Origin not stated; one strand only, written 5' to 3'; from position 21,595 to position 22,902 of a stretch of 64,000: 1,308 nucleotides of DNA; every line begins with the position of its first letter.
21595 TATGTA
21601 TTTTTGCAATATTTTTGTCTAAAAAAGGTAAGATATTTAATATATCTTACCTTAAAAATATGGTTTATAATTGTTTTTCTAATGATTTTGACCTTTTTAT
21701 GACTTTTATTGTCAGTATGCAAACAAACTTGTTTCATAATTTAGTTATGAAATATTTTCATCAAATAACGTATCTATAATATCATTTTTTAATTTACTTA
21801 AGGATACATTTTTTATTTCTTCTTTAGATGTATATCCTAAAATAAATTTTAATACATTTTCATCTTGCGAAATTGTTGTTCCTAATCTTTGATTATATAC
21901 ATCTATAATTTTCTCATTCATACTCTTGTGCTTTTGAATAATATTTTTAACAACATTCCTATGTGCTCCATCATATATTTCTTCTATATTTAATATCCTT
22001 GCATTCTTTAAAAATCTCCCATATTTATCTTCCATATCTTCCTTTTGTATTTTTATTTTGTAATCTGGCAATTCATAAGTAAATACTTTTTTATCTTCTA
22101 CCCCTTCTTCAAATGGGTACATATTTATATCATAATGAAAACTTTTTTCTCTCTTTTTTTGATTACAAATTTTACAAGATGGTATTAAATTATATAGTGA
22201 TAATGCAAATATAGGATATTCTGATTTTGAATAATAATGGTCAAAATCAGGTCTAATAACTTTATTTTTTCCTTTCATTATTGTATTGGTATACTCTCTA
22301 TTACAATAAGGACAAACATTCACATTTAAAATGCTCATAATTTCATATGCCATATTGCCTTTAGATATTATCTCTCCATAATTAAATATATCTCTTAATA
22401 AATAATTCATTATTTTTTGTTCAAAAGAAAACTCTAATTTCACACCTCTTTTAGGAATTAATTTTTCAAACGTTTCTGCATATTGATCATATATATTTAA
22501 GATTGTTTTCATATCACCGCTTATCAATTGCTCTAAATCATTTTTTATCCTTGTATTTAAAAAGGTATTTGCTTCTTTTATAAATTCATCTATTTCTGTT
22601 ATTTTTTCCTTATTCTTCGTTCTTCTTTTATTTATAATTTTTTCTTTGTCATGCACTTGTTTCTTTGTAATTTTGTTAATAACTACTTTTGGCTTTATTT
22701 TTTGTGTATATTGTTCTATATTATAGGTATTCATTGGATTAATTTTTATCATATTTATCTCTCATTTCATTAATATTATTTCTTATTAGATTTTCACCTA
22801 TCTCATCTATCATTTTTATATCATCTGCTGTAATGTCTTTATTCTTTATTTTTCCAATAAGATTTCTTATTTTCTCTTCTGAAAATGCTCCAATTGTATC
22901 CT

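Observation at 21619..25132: Self-contained HTH / ABC-type ATPase / HNH nuclease cassette (Septu-like candidate defence system) inside the capsule locus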

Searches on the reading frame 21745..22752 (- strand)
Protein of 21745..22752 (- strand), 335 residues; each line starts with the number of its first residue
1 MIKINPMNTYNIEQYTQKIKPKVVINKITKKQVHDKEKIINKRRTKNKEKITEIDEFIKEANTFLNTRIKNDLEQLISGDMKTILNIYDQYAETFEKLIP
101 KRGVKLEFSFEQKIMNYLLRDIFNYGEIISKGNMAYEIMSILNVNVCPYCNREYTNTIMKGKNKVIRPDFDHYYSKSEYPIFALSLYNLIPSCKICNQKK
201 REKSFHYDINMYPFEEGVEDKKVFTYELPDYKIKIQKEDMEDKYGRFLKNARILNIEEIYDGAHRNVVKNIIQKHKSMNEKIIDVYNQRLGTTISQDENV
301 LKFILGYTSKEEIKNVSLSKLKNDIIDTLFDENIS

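Call 3: search_protein_families(library=pfam, proteins=[window:21745-22752:-], max_evalue=1)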
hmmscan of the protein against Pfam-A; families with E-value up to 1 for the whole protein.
window:21745-22752:- (335 aa): 6 families
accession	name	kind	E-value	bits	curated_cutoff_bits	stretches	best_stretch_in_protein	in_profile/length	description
PF01844.29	HNH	-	0.00027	21.4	21.4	1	170-201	16-45/47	HNH endonuclease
PF00565.23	SNase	-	0.087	13.7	21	0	263-301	26-65/107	Staphylococcal nuclease homologue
PF14279.12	HNH_5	-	0.14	12.6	27.5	0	189-203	32-46/56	HNH endonuclease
PF20532.3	DUF6747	-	0.19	12.7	27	0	252-274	3-25/55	Family of unknown function (DUF6747)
PF04836.17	IFRD_C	-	0.21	12.7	21.4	0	116-132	1-17/52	Interferon-related protein conserved region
PF22179.2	RickCE_cat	-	0.21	12.4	27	1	275-324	20-69/102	RickCE-like, catalytic domain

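Call 4: search_protein_families(library=padloc, proteins=[window:21745-22752:-], max_evalue=1)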
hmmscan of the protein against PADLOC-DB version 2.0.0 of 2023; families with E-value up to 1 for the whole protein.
window:21745-22752:- (335 aa): 45 families (the best 25 are shown)
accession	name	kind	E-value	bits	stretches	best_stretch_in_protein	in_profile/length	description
PDLC04743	PDC-M62B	-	1.4e-53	180.7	1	28-329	6-323/328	-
PDLC04742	PDC-M62B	-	1.5e-40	137.7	2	33-224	18-204/337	-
PDLC04741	PDC-M62B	-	8.3e-36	122.2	2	40-228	70-268/401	-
PDLC04740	PDC-M62B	-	5.8e-20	70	1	34-326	77-376/387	-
PDLC04259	PDC-M01B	-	6.4e-12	44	1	65-280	19-227/277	-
PDLC04264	PDC-M01B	-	1.4e-10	39.4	1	131-205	86-149/282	-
PDLC04256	PDC-M01B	-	3e-10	38.1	1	134-204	95-154/285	-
PDLC04248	PDC-M01B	-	6.6e-10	37.3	1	133-263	22-150/216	-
PDLC04255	PDC-M01B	-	2.9e-09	35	1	135-216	98-169/285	-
PDLC04253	PDC-M01B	-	9.2e-09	33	1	142-203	103-152/366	-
PDLC04270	PDC-M01B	-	3.7e-08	31.1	1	133-285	80-234/280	-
PDLC04266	PDC-M01B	-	4.5e-08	31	1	144-203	94-141/281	-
PDLC04247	PDC-M01B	-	2.1e-07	29.1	1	62-287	16-242/286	-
PDLC04246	PDC-M01B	-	2.2e-07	28.9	1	106-202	49-138/280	-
PDLC00342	PtuB1|PtuB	-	2.5e-07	28.3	2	147-286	50-173/247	Unknown function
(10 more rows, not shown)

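Call 5: search_protein_families(library=ncbifam, proteins=[window:21745-22752:-], max_evalue=1)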
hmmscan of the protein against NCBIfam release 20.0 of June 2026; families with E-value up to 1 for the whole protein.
window:21745-22752:- (335 aa): 3 families
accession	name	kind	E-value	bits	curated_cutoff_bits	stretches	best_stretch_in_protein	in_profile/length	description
TIGR04169.1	perox_w_seleSAM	hypoth_equivalog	0.039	14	120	1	111-163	23-74/109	arsenosugar biosynthesis-associated peroxidase-like protein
TIGR02646.1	TIGR02646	subfamily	0.048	13.7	52.15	1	145-201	25-75/144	retron system putative HNH endonuclease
TIGR01351.1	adk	subfamily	0.072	12.7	168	1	7-77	134-204/212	adenylate kinase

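Call 30: search_solved_structures(query=window:21745-22752:-, max_evalue=1, show_alignments=2)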
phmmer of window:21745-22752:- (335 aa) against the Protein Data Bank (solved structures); distinct sequences matched with E-value up to 1: 1.
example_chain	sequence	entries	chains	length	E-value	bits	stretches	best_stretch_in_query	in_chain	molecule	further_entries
9n69_F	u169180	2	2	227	0.0017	21.1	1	136-236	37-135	TIGR02646 family protein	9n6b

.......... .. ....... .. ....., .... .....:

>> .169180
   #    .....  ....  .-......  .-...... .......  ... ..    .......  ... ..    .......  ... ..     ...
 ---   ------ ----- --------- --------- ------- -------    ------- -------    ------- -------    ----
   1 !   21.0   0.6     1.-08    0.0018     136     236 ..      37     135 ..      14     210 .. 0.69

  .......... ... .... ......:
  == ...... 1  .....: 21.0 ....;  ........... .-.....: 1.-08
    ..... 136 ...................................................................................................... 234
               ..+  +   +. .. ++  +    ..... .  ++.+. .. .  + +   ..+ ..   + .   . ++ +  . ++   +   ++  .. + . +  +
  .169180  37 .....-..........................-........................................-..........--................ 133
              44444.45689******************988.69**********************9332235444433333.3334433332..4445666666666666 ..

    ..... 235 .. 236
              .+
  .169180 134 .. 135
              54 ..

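Call 31: find_homologous_proteins(query=window:21745-22752:-, max_evalue=0.001)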
Query window:21745-22752:- (335 aa): 286 proteins with E <= 0.001 among 3087 candidates; the best 120 are listed.
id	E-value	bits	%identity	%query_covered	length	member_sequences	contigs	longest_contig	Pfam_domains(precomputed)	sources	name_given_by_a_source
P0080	3.6e-213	725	100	100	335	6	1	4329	-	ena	-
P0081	2.3e-148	512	71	100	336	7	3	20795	-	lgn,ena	-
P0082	9.5e-146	503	70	100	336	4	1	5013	-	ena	-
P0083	8.4e-88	313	53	82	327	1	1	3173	-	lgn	-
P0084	4.9e-79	284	45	99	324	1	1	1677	-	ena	-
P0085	8.7e-78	280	45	99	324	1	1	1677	-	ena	-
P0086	1.1e-77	280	45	99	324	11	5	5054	-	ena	-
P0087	1.8e-74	269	43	99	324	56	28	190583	-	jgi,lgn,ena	-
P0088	1.1e-62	230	41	99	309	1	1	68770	-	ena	-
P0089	1.3e-52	197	39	98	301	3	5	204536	PF01844.30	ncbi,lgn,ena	-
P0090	2.8e-47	180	41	78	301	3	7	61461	PF01844.30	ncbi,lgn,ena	-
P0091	1.3e-46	178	40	78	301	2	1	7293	-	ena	-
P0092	3.6e-41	160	36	98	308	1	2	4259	PF01844.30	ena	-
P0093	1.5e-39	154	37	77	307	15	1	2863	PF01844.30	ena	-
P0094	1.6e-37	148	36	99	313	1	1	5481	-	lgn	-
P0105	1.0e-24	106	37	64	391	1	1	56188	-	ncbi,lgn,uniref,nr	ncbi:hypothetical protein [Clostridium beijerinckii]|uniref:hypothetical protein n=1 Tax=Clostridium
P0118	1.1e-22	99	34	63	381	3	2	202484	-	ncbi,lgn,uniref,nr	ncbi:hypothetical protein [Bacillus cereus]|uniref:hypothetical protein n=1 Tax=Bacillus cereus TaxI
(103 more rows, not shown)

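Call 32: find_encoding_contigs(protein=P0118, flank=7000, max_places=2)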
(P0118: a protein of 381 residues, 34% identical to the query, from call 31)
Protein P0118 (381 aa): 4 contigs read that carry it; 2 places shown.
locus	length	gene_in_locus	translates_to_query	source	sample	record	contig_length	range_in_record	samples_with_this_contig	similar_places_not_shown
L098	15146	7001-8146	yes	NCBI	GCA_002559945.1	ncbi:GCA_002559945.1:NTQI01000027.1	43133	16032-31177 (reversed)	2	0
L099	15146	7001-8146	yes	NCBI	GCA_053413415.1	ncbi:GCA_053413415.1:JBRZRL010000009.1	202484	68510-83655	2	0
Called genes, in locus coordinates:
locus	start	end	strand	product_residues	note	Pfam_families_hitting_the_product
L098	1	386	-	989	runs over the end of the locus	PF13086:AAA_11, PF13604:AAA_30 (faint), PF01443:Viral_helicase1 (faint), PF13087:AAA_12, PF13538:UvrD_C_2 (faint)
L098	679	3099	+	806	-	PF00004:AAA (faint), PF28530:DUF8426, PF07728:AAA_5, PF28529:McrB_lid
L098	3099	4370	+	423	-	PF10117:McrBC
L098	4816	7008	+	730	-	PF13304:AAA_21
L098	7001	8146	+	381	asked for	-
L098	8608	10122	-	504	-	PF00656:Peptidase_C14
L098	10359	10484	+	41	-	-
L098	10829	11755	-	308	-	PF18863:AbiJ_NTD4, PF14355:Abi_C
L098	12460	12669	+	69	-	-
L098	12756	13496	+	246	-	-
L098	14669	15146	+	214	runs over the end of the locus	PF18160:SLATT_5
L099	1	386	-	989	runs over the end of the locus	PF13086:AAA_11, PF13604:AAA_30 (faint), PF01443:Viral_helicase1 (faint), PF13087:AAA_12, PF13538:UvrD_C_2 (faint)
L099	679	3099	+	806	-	PF00004:AAA (faint), PF28530:DUF8426, PF07728:AAA_5, PF28529:McrB_lid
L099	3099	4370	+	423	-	PF10117:McrBC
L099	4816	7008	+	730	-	PF13304:AAA_21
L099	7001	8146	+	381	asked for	-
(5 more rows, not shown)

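Call 33: find_encoding_contigs(protein=P0089, flank=7000, max_places=3)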
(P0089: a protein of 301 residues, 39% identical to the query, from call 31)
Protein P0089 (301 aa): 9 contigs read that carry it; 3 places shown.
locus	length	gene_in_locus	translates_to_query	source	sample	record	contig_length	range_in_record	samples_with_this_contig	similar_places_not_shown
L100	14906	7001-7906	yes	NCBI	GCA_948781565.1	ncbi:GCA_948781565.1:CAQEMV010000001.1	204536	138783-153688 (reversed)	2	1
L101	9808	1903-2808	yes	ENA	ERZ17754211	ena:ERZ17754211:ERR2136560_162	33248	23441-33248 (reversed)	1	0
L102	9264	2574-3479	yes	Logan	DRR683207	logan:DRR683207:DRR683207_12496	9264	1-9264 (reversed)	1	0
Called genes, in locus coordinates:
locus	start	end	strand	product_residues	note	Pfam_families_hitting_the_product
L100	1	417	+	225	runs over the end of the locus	PF01209:Ubie_methyltran (weak), PF05175:MTS (weak), PF13489:Methyltransf_23, PF03848:TehB, PF13847:Methyltransf_31, PF08241:Methyltransf_11, PF08242:Methyltransf_12, PF13649:Methyltransf_25, +1 more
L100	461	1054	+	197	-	-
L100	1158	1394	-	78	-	PF12844:HTH_19, PF13443:HTH_26 (weak), PF01381:HTH_3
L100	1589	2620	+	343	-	PF01636:APH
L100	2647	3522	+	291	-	PF13603:tRNA-synt_1_2, PF00293:NUDIX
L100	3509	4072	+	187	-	PF13302:Acetyltransf_3, PF13420:Acetyltransf_4, PF13523:Acetyltransf_8 (faint), PF00583:Acetyltransf_1, PF13508:Acetyltransf_7 (faint)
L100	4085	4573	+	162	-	PF00293:NUDIX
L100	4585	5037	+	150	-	PF00583:Acetyltransf_1, PF13527:Acetyltransf_9 (faint), PF13673:Acetyltransf_10 (weak), PF13508:Acetyltransf_7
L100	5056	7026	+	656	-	PF13175:AAA_15, PF13304:AAA_21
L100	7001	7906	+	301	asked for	PF01844:HNH (faint)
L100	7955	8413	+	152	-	PF07486:Hydrolase_2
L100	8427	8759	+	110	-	-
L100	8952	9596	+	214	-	PF01725:Ham1p_like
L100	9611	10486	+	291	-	PF08538:DUF1749 (weak)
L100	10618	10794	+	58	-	-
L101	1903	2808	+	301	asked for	PF01844:HNH (faint)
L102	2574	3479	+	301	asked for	PF01844:HNH (faint)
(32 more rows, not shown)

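Call 34: find_encoding_contigs(protein=P0105, flank=7000, max_places=2)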
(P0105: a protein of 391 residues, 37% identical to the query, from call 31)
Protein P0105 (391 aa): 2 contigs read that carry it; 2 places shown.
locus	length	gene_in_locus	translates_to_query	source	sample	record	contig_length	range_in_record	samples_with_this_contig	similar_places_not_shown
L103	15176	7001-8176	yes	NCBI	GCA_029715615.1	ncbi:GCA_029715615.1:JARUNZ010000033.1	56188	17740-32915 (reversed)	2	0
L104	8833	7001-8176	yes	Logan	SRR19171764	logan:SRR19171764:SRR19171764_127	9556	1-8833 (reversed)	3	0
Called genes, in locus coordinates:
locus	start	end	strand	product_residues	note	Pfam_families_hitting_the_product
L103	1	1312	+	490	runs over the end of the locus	-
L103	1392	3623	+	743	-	PF02463:SMC_N (faint), PF13166:AAA_13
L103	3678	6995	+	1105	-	PF13304:AAA_21 (faint)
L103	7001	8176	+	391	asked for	-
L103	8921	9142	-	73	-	PF11148:DUF2922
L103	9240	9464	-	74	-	PF07872:DUF1659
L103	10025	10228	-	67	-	PF12841:YvrJ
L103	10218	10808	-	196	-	-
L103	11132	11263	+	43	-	-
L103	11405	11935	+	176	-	PF09588:YqaJ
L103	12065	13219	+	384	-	PF09681:Phage_rep_org_N, PF07261:DnaB_2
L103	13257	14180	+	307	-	PF01510:Amidase_2, PF19127:Choline_bind_3 (weak), PF01473:Choline_bind_1 (weak), PF19127:Choline_bind_3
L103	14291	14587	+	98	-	-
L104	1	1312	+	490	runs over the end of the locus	-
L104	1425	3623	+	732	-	PF02463:SMC_N (faint), PF13166:AAA_13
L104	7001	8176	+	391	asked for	-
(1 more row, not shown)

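Call 50: predict_structure(alignment_id=A3)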
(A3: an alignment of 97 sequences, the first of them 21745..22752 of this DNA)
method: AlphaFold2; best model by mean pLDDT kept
length: 335 residues; sequences in the alignment: 97
mean_pLDDT: 94.0   pTM: 0.89
mean pLDDT of the five models: 94.0, 93.7, 93.5, 92.9, 92.8
residues with pLDDT >= 90: 276; 70-90: 56; 50-70: 2; < 50: 1
segments of 3 or more residues with pLDDT < 50: none
pLDDT, mean of each block of 10 residues (from residue 1): 96 98 97 97 90 97 98 98 98 98 91 98 96 92 96 92 90 96 98 96 93 96 96 91 92 98 98 89 79 81 94 96 97 68
secondary structure, 60 per line:
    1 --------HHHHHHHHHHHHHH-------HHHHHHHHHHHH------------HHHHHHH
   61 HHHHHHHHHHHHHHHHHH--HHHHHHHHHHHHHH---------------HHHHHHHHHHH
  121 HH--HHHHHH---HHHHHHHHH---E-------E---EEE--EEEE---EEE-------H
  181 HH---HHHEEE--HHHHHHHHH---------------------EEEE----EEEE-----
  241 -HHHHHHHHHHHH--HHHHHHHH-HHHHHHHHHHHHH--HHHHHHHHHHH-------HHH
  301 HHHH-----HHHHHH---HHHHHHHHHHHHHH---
elements in order: H9-22 H30-41 H54-78 H81-94 H110-122 H125-130 H134-142 E158-160 E163-166 E170-172 E189-191 H194-202 E224-227 E232-235 H242-253 H256-263 H265-277 H280-290 H298-304 H310-315 H319-332

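Call 54: fold_search(model_id=the predicted structure, library=pdb)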
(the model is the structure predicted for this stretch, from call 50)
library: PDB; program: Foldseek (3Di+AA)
matches with E <= 10: 19; with E <= 0.001: 1
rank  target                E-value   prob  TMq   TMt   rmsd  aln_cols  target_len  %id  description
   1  9n69_F                9.2e-04  1.00  0.32  0.45   9.0       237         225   18  Structure of the retron IA complex with HNH nuclease in the "down" orientation (released 2025-04-23)
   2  5h0m                  2.1e+00  0.10  0.11  0.34  10.8       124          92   14  Crystal structure of deep-sea thermophilic bacteriophage GVE2 HNH endonuclease with zinc ion (released 2017-03-08)
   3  9y9z_D0               4.2e+00  0.01  0.10  0.11  23.3       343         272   11  Cryo-EM structure of conoid fiber from Toxoplasma gondii (24-nm repeat) (released 2025-12-03)
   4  9qo4_I                4.4e+00  0.02  0.15  0.10  19.9       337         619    9  Dissociation-state-3 of 9-subunit CSN and SCF (SKP1-SKP2-CKS1) complex (released 2026-02-04)
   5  4j4x_A                4.9e+00  0.02  0.11  0.13  19.1       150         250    7  Crystal structure of GraVN (released 2013-05-22)
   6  2fji_2                5.1e+00  0.01  0.12  0.11  21.2       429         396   10  Crystal structure of the C-terminal domain of the exocyst subunit Sec6p (released 2006-05-16)
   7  7z8v_C                6.3e+00  0.01  0.14  0.08  20.8       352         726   11  CAND1-SCF-SKP2 (SKP1deldel) CAND1 engaged SCF rocked (released 2023-04-19)
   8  5kyo_A                6.3e+00  0.01  0.13  0.12  21.7       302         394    8  Crystal Structure of CYP101J2 (released 2017-01-04)
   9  8j07_t0               6.7e+00  0.01  0.10  0.06  20.8       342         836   10  96nm repeat of human respiratory doublet microtubule and associated axonemal complexes (released 2023-07-26)
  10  9a50_A                7.8e+00  0.01  0.12  0.13  21.0       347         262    7  Integrative model of RPSB-RPOC by crosslinking MS and deep learning (released 2024-09-18)
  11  4h0m_B                8.2e+00  0.05  0.18  0.28   7.4       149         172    9  X-Ray Crystal Structure of Phycocyanin from Synechococcus elongatus sp. PCC 7942 (released 2013-03-06)
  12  9sob_D                8.6e+00  0.01  0.14  0.06  16.4       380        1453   11  Structural Model of the Nuclear Pore Complex in Arabidopsis thaliana (released 2025-11-05)
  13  9mkw_A                8.6e+00  0.01  0.12  0.05  24.4       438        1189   12  FnoCas12a bridge helix variant state 4a (released 2026-02-11)
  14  8y6k                  9.1e+00  0.01  0.12  0.07  22.2       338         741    9  Cryo-EM structure of full-length MICAL1 in the autoinhibited state (released 2024-08-28)
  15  6hyd                  9.1e+00  0.01  0.10  0.04  30.1       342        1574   11  Rea1 Wild type ADP state (tail part) (released 2018-12-12)
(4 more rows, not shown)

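Call 72: search_dna_similar(query=window:21745-22752:-, collection=plasmids, mode=protein, max_rows=12)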
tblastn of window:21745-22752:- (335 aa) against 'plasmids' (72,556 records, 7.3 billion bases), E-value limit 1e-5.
Records with a match: 54; places in all: 57; records where one place covers at least 80% of the query: 1.
Best place of each record, by identity: <60% 54.
By first word of the organism name: Bacillus 20; Klebsiella 8; Enterobacter 6; Pantoea 5; Priestia 1; Bernardetia 1; Segatella 1; Exiguobacterium 1; Haliscomenobacter 1; Pseudomonas 1; and 9 more.
By predicted mobility (MOB-suite, as given by PLSDB): non-mobilizable 40; conjugative 12; mobilizable 2.
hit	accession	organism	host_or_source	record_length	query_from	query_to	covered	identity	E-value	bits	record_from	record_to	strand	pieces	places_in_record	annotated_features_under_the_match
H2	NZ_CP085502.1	Bacillus cereus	black pepper plant,cell culture,root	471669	1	329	98%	27.9%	2e-24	111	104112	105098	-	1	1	hypothetical protein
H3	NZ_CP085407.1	Bacillus bombysepticus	single cell,soil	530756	69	326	77%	28.7%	5e-15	84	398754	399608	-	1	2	hypothetical protein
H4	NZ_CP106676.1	Bacillus cereus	cell culture,soil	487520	69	326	77%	28.4%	6e-15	83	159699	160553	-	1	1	hypothetical protein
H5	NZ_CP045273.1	Priestia megaterium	pure culture,Paper surface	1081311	118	325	62%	33.5%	2e-27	120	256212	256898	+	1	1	none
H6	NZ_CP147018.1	Bernardetia sp. Wsw4-3y2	Red alga,Red algae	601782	131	329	59%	34.8%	4e-26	116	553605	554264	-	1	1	hypothetical protein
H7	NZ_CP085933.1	Segatella copri DSM 18205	-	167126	118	329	63%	31.9%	4e-19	96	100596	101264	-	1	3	hypothetical protein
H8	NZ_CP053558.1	Exiguobacterium sp. Helios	-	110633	128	325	59%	33.7%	2e-21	102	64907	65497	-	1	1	hypothetical protein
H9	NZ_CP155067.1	Pantoea sp. BRR-3P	single cell,Elaeagnus umbellata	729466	111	326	64%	30.6%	2e-16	87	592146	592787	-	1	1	hypothetical protein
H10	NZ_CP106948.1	Bacillus thuringiensis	BGSC database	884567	114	329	64%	30.1%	7e-23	107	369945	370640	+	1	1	hypothetical protein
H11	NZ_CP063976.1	Bacillus cereus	Soil in tiger area of zoo,cell culture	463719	114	329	64%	30.1%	7e-23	107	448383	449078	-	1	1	hypothetical protein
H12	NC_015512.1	Haliscomenobacter hydrossis DSM 1100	activated sludge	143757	119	325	62%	31.1%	6e-25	112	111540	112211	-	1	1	hypothetical protein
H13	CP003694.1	Bacillus thuringiensis MC28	-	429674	132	326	58%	32.2%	4e-15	84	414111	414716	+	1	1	HNH nuclease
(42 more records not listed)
